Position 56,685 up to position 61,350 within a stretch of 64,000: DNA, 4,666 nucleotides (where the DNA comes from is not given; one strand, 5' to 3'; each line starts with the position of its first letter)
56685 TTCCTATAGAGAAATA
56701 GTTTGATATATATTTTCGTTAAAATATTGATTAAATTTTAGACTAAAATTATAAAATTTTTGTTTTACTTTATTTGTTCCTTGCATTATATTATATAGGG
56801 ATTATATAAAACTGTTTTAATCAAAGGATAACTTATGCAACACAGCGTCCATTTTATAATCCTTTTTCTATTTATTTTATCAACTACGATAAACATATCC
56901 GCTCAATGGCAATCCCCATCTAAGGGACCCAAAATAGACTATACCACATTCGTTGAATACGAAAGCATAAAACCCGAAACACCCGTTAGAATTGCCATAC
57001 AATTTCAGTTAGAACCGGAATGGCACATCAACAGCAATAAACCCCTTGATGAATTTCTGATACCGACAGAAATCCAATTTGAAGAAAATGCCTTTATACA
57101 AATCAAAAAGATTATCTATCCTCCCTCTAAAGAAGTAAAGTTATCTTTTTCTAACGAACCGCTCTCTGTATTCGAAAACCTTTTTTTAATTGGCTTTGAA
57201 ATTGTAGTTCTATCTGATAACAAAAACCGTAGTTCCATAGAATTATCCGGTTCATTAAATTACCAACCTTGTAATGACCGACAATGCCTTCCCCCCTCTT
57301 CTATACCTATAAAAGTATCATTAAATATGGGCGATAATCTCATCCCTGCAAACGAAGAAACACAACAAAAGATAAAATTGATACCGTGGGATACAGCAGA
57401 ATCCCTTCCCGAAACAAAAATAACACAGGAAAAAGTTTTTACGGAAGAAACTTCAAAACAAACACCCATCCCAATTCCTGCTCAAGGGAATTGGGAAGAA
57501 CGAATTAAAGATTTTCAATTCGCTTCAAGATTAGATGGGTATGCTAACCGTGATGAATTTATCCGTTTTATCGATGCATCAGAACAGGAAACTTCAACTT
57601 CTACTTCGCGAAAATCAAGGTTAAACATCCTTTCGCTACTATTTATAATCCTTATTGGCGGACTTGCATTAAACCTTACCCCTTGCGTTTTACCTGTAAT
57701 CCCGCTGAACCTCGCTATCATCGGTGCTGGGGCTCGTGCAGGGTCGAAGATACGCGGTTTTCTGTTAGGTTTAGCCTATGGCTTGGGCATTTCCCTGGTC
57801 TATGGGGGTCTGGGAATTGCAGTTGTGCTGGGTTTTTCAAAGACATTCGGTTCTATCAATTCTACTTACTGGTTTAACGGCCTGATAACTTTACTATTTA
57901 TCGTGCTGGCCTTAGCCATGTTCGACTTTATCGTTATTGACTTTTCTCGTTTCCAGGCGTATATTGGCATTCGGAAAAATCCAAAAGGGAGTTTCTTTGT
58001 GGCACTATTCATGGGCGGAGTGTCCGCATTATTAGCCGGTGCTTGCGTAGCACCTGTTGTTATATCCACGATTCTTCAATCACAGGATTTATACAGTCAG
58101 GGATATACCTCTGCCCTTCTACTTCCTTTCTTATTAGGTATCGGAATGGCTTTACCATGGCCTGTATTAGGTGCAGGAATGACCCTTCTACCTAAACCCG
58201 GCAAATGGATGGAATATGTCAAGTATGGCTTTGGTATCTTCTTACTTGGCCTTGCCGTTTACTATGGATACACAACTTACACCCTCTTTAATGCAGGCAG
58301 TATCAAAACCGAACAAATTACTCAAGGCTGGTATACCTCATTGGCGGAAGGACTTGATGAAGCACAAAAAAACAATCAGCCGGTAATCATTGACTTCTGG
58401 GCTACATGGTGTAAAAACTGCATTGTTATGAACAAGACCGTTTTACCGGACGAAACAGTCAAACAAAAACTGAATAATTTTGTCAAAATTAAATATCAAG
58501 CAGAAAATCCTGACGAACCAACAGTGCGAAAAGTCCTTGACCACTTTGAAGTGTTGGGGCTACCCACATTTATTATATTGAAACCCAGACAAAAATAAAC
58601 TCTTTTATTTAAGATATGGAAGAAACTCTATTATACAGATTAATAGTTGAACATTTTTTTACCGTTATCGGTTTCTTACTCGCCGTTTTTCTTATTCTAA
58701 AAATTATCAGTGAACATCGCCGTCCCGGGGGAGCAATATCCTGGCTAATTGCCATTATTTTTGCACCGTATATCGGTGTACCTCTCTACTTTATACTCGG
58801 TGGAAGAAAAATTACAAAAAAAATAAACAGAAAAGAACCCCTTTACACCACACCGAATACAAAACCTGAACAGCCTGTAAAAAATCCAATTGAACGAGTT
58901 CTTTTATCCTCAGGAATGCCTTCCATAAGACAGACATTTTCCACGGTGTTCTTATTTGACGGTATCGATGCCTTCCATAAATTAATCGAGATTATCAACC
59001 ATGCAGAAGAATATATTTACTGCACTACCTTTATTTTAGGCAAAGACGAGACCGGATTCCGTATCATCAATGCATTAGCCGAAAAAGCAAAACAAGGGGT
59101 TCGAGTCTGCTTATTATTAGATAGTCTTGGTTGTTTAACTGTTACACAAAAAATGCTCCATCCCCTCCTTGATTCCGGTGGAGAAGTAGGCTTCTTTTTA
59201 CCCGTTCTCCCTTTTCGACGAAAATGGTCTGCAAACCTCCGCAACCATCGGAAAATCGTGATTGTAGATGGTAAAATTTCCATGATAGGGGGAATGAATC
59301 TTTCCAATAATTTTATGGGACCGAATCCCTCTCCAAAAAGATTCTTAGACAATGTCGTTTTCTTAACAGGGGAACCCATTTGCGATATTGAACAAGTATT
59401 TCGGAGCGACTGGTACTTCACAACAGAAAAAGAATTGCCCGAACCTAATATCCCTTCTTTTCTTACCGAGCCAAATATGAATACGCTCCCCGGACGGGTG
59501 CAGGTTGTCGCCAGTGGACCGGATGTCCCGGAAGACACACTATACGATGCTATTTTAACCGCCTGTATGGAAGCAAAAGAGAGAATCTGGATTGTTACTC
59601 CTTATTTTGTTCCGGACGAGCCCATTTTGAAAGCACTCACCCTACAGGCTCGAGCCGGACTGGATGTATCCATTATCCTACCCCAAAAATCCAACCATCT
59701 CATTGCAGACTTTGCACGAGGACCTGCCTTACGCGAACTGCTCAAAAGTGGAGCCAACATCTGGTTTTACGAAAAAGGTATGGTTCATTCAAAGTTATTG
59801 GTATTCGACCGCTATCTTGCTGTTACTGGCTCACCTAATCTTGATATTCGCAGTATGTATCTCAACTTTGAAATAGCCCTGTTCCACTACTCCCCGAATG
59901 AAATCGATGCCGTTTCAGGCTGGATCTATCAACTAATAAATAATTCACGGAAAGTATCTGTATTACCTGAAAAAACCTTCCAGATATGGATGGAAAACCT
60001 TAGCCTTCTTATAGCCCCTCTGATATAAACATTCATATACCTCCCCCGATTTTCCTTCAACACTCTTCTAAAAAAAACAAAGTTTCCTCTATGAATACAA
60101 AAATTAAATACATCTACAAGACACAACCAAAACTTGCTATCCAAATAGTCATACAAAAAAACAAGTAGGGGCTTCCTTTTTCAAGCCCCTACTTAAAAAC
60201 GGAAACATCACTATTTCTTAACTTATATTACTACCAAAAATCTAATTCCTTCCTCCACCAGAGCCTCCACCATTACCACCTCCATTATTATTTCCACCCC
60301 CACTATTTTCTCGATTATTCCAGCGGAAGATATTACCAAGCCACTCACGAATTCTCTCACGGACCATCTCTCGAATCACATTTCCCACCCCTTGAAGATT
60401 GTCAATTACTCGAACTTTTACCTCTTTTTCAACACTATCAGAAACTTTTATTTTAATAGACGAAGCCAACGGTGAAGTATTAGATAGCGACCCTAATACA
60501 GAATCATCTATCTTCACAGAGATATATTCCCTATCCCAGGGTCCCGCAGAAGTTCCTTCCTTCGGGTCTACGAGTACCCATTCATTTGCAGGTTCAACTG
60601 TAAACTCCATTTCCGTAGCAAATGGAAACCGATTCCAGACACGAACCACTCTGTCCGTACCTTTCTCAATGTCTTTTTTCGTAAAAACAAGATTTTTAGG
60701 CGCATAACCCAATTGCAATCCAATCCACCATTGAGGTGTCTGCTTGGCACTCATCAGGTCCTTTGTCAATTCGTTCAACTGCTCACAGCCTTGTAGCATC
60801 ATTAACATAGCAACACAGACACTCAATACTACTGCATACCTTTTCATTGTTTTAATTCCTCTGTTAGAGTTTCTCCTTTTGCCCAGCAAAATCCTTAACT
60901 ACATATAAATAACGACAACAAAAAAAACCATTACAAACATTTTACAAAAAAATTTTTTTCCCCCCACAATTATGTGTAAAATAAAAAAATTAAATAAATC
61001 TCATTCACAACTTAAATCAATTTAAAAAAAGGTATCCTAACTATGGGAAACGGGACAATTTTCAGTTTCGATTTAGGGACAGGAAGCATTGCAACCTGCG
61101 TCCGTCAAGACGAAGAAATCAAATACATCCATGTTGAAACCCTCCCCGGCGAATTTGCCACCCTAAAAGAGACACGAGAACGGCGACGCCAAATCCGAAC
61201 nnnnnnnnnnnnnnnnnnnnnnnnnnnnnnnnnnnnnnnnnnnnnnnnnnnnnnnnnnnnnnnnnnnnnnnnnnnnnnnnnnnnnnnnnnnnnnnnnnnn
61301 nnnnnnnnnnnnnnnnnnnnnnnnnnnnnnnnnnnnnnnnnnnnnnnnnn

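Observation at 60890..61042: No adaptation module, array or tracrRNA on the 5' side of cas9; divergent AT-rich promoter shared with a lipoprotein gene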

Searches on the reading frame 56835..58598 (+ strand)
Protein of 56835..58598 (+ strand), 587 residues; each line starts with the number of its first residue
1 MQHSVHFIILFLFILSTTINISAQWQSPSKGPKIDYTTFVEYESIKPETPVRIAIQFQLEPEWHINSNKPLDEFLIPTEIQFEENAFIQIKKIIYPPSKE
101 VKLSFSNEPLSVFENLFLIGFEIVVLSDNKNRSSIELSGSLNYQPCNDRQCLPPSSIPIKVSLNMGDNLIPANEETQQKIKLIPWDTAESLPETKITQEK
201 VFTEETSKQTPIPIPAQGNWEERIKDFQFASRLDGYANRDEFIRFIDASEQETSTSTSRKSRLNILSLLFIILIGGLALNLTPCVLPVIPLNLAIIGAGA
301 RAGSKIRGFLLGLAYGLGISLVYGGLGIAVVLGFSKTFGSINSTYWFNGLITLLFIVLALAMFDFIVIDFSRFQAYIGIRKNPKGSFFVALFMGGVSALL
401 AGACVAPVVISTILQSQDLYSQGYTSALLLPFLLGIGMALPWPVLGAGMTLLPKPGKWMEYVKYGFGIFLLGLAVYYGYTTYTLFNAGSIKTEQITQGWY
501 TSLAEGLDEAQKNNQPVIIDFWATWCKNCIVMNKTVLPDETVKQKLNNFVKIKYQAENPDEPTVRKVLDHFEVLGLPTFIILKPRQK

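Call 10: search_protein_families(library=pfam, proteins=[window:56835-58598:+], max_evalue=0.01)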
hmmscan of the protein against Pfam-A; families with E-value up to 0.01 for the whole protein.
window:56835-58598:+ (587 aa): 6 families
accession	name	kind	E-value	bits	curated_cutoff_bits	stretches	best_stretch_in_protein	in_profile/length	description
PF02683.22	DsbD_TM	-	1.5e-32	113.1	27.1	1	268-476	4-213/219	Cytochrome C biogenesis protein transmembrane domain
PF13899.12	Thioredoxin_7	-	1.1e-13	51.6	27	1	499-584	2-83/83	Thioredoxin-like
PF11412.14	DsbD_N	-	3.9e-08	33.8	25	1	47-156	16-112/119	Thiol:disulfide interchange protein DsbD, N-terminal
PF13098.12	Thioredoxin_2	-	2.2e-07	31.6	27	1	510-584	1-84/104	Thioredoxin-like domain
PF03190.21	Thioredox_DsbH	-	2.4e-07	31.3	27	1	499-560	22-85/163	Protein of unknown function, DUF255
PF00085.26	Thioredoxin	-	5.3e-07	30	23.5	1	511-585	15-82/103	Thioredoxin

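Call 11: search_protein_families(library=ncbifam, proteins=[window:56835-58598:+], max_evalue=0.01)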
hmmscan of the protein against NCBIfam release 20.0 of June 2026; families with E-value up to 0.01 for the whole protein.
window:56835-58598:+ (587 aa): 9 families
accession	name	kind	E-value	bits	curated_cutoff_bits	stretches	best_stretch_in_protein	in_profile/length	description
NF001419.0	PRK00293.1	subfamily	1.8e-48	165.5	330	2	140-476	116-380/574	protein-disulfide reductase DsbD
NF045694.1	seleno_TsoB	exception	4.3e-35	120.8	805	2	253-477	169-390/572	rhodanese/DsbD fusion-like selenoprotein TsoB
TIGR01068.1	thioredoxin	equivalog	2.7e-08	33.9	96.8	1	509-584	9-77/101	thioredoxin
NF008229.0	PRK10996.1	equivalog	1.5e-07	31.2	125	1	503-583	41-114/141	thioredoxin TrxC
NF041199.1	trx7_PDZ_seleno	equivalog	3.8e-05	22.8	300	1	498-554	2-60/390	Trx7/PDZ domain-containing (seleno)protein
NF047697.1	ThioredTrxAClost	equivalog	0.00013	22.1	140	1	509-583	12-79/105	thioredoxin TrxA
NF043050.1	DisulfRedDsbH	equivalog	0.0059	16.7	190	0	500-584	45-137/166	disulfide reductase DsbH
NF010625.0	PRK14018.1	equivalog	0.0079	14.7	522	0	484-531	26-73/521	bifunctional peptide-methionine (S)-S-oxide reductase MsrA/peptide-methionine (R)-S-oxide reductase MsrB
TIGR01126.1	pdi_dom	equivalog_domain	0.0096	16.2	107.2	0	507-585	6-81/105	protein disulfide-isomerase domain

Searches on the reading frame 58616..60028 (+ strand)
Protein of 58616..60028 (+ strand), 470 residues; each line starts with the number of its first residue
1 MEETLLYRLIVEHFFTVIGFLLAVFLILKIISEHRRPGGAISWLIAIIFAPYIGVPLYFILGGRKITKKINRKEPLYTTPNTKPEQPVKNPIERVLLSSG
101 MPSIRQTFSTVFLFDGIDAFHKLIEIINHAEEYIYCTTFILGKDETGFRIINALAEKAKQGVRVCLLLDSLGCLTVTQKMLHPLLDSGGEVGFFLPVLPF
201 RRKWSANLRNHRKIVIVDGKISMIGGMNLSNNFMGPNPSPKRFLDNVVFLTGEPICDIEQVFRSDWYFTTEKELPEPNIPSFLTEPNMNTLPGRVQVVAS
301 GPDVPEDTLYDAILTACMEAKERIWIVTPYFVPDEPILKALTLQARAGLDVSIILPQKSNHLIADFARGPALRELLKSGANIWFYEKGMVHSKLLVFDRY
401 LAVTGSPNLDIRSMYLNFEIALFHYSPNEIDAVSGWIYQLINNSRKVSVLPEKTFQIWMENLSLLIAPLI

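Call 10: search_protein_families(library=pfam, proteins=[window:58616-60028:+], max_evalue=0.01)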
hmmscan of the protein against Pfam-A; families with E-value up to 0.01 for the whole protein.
window:58616-60028:+ (470 aa): 3 families
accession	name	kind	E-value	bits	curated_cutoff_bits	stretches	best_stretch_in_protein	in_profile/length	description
PF13091.12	PLDc_2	-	9.4e-43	145.7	27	2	317-435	5-126/132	PLD-like domain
PF00614.28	PLDc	-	2.6e-12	46.6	21.9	1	208-231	3-26/28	Phospholipase D Active site motif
PF13396.11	PLDc_N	-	1.9e-09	37.8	23.3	1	22-62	2-41/42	Phospholipase_D-nuclease N-terminal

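Call 11: search_protein_families(library=ncbifam, proteins=[window:58616-60028:+], max_evalue=0.01)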
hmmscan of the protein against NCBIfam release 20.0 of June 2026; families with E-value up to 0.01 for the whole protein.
window:58616-60028:+ (470 aa): 9 families
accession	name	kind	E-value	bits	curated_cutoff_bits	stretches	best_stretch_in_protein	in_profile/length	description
TIGR04265.1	bac_cardiolipin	equivalog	4.9e-85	286.3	290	1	16-469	7-482/483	cardiolipin synthase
NF009107.0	PRK12452.1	equivalog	2.2e-72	244.5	787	1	14-434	29-470/509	cardiolipin synthase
NF008427.0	PRK11263.1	equivalog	2.4e-39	135.6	281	1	112-458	13-358/409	cardiolipin synthase ClsB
NF038319.1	DISARM_DrmC_I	equivalog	3.9e-18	65.9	133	2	294-434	77-228/236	DISARM system phospholipase D-like protein DrmC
NF006946.0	PRK09428.1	equivalog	1.2e-09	37.6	314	1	101-160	17-77/451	CDP-diacylglycerol--serine O-phosphatidyltransferase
NF010490.0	PRK13912.1-1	equivalog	1e-07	32.2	211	1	115-235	27-130/159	nuclease NucT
NF010492.0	PRK13912.1-3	equivalog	2.2e-07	30.7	297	0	118-233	34-144/178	nuclease NucT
NF010491.0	PRK13912.1-2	equivalog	0.0011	18.8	225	0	118-234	36-147/180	nuclease NucT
NF041068.1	DpdK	equivalog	0.0024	17.5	100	0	371-431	97-157/167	phospholipase D-like domain-containing protein DpdK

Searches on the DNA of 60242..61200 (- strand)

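Call 38: search_with_rna_model(model_id=R1, sources=[L001, L002, L003, L004, L005, L006, L007, L008, L009, L010, L011, L012, L013, L014, L015, L016, L017, L018, L019, L020, L021, L022, L023, L024, L025, L026, L027, L028, L029, L030, L031, L032, L033, L034, L035, L036, L037, L038, L039, L040, L041, L042, L043, L044, L045, L046, L047, L048, L049, L050, L051, L052, L053, L054, L055, L056, L057, L058, L059, L060, L061, L062, L063, L064, L065, L066, L067, L068, L069, L070, L071, L072, L073, L074, L075, L076, L077, L078, L079, L080, L081], max_evalue=0.01)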
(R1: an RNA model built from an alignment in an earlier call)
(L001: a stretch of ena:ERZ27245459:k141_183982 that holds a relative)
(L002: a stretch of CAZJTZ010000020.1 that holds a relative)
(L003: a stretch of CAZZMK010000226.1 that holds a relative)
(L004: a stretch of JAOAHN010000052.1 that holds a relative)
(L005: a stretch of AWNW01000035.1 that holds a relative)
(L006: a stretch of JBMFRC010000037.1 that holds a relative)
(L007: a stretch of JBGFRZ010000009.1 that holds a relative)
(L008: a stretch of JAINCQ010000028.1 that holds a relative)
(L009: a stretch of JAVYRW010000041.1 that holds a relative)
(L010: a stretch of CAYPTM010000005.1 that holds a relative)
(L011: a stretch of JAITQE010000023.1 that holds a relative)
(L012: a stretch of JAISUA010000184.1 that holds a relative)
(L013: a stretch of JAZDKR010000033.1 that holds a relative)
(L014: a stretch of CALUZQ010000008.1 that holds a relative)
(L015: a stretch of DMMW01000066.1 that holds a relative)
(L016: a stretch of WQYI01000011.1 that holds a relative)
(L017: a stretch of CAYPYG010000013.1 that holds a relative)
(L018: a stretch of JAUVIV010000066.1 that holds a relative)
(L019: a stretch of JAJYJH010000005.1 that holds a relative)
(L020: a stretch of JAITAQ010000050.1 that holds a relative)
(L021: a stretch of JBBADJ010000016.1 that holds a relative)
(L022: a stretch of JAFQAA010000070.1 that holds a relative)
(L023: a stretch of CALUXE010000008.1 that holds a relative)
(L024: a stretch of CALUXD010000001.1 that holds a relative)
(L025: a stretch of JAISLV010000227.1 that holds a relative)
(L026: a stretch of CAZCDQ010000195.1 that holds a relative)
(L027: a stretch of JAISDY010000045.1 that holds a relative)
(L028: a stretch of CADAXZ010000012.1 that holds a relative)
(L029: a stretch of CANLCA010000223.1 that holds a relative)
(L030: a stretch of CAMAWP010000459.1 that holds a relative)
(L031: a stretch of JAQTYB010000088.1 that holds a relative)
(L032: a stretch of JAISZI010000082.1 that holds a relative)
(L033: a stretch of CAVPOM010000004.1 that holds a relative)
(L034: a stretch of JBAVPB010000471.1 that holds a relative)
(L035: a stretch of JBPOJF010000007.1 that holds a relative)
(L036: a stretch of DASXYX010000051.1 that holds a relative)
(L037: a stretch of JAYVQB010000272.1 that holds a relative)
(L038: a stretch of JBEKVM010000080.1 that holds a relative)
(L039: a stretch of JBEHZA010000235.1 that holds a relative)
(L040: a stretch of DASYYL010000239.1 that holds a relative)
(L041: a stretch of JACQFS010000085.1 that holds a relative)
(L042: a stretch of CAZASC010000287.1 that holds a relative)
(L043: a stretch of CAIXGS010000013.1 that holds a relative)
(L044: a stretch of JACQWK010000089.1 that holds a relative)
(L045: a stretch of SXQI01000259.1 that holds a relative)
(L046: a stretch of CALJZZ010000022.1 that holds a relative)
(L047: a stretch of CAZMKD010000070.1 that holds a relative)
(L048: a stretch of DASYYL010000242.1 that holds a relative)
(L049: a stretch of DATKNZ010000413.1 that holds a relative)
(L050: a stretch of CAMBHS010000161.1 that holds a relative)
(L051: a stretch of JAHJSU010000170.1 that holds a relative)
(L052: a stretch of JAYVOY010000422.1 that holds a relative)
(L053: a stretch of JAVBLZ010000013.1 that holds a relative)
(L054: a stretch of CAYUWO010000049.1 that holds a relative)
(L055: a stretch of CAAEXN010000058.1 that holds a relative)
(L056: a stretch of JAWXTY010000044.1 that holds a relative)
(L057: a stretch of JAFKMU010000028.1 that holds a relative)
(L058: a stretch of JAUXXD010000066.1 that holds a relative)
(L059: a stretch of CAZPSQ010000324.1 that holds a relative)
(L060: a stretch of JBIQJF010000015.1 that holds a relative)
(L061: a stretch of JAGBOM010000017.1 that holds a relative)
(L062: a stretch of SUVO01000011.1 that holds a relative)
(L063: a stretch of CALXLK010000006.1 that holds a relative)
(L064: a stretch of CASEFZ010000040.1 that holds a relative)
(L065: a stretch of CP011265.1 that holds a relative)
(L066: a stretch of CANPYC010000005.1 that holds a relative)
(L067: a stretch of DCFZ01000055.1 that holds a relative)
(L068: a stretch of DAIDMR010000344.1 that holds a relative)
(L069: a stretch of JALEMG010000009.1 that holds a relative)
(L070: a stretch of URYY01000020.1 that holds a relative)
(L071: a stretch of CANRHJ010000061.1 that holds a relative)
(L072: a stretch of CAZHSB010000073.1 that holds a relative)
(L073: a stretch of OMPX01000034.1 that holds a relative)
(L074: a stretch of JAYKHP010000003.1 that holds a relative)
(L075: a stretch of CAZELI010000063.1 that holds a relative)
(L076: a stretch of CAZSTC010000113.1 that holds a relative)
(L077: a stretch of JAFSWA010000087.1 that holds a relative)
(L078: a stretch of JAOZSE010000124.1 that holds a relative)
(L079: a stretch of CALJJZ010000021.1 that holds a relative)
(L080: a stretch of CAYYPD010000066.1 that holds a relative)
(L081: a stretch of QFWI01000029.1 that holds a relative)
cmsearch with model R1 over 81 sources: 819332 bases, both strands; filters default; matches with E-value up to 0.01: 66.
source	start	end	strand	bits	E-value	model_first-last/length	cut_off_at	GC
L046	10567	10642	-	79.8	9.8e-18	1-76/76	no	0.57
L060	4737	4812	-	79.5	1.2e-17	1-76/76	no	0.55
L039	7417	7492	-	76.4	7.3e-17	1-76/76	no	0.5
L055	10444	10519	-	75.8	1e-16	1-76/76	no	0.33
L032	10448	10523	-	75.5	1.2e-16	1-76/76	no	0.57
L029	5546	5621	-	74.6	2e-16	1-76/76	no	0.5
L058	10481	10556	-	74.5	2.2e-16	1-76/76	no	0.59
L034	5777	5852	-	74.4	2.3e-16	1-76/76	no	0.53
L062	10482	10557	-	72.1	8.6e-16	1-76/76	no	0.3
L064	4644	4719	-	70.8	1.9e-15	1-76/76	no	0.33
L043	10374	10449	-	69.9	3.2e-15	1-76/76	no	0.51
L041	10402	10477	-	69.8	3.4e-15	1-76/76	no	0.57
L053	10508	10582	-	68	9.8e-15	1-76/76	no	0.31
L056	6575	6650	-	67.3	1.5e-14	1-76/76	no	0.21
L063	10427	10502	-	66.7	2e-14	1-76/76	no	0.36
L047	7982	8057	-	66.6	2.2e-14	1-76/76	no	0.55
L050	4752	4828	-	66.1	3e-14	1-76/76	no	0.45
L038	10384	10459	-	65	5.6e-14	1-76/76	no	0.54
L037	6035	6110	-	65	5.8e-14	1-76/76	no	0.58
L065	10484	10560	-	64.4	8.2e-14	1-76/76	no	0.57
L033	10384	10459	-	63.3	1.5e-13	1-76/76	no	0.57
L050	5041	5117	-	62.6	2.3e-13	1-76/76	no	0.48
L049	10390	10465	-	62.2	2.9e-13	1-76/76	no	0.58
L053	5819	5893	+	59.3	1.6e-12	1-76/76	no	0.36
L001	317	391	+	58.2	3.1e-12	1-76/76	no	0.44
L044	10332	10408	-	58.2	3.1e-12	1-76/76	no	0.53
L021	4485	4560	-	57.9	3.5e-12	1-76/76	no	0.42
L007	10509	10585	-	54.4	2.8e-11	1-76/76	no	0.4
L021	3876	3951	-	52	1.1e-10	1-76/76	no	0.39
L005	10634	10708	-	50.5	2.8e-10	1-76/76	no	0.47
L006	10679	10753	-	50.1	3.5e-10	1-76/76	no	0.47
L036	10954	11030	-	50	3.7e-10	1-76/76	no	0.49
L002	10608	10691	-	49.2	5.9e-10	1-76/76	no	0.43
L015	6229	6304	-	49.1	6.4e-10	1-76/76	no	0.32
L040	5714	5783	-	48.1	1.1e-09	7-76/76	5'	0.56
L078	4516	4600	-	47.7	1.4e-09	1-76/76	no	0.42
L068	10505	10581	-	47.5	1.6e-09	1-76/76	no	0.45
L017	11392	11468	-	47.4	1.7e-09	1-76/76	no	0.4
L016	10439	10517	-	47.1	2e-09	1-76/76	no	0.35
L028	10614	10688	-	46.9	2.3e-09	1-76/76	no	0.35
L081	6156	6231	-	46.8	2.5e-09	1-76/76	no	0.42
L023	10411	10494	-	45.6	5e-09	1-76/76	no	0.31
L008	10392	10466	-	45.6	5.1e-09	1-76/76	no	0.4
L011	10432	10511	-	45.1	6.8e-09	1-76/76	no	0.36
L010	10435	10519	-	44.8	7.7e-09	1-76/76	no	0.39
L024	10414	10497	-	44.8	8e-09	1-76/76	no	0.32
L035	10306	10389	-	43.6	1.6e-08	1-76/76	no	0.46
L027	4542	4620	-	42.1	3.8e-08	1-76/76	no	0.34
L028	10738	10815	-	41.3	6e-08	1-76/76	no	0.35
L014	10368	10441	-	41.2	6.4e-08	1-76/76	no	0.39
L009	5982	6066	-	41.1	6.9e-08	1-76/76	no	0.33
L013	10420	10502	-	39.8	1.5e-07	1-76/76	no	0.39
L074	10623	10699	-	39.6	1.6e-07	1-76/76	no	0.35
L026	4655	4734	-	37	7.6e-07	1-76/76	no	0.36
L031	10432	10517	-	36.1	1.3e-06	1-76/76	no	0.42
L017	10445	10520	-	34.9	2.6e-06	1-76/76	no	0.41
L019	10551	10626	-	34.2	4e-06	1-76/76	no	0.41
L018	3924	4007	-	33.1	7.6e-06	1-76/76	no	0.33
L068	5827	5902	+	33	7.9e-06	1-76/76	no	0.37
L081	1478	1553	+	32.6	1e-05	1-76/76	no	0.37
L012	6434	6526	-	30.9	2.7e-05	1-76/76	no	0.32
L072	4489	4543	-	26.8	0.0003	21-76/76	no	0.35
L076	4790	4873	-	25.1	0.00082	1-76/76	no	0.48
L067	10333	10403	-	24.3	0.0013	13-76/76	no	0.37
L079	10516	10599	-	23.4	0.0022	1-76/76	no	0.35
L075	4931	5007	-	20.8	0.0099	1-76/76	no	0.4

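Call 60: search_rna_families(source=window, start=60700, end=61200, threshold=evalue, max_evalue=1)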
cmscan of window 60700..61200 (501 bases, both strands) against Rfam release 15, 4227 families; matches with E-value up to 1: 0.
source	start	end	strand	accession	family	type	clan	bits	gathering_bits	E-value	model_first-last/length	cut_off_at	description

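Call 61: search_rna_families(source=L001, start=1, end=800, threshold=evalue, max_evalue=1)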
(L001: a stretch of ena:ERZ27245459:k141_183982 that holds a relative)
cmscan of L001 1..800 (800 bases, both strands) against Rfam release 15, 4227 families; matches with E-value up to 1: 1.
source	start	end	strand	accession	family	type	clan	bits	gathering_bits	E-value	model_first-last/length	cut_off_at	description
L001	504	562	+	RF00617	cHP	Cis-reg;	CL00129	19.4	40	0.31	1-45/45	no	Flavivirus capsid hairpin cHP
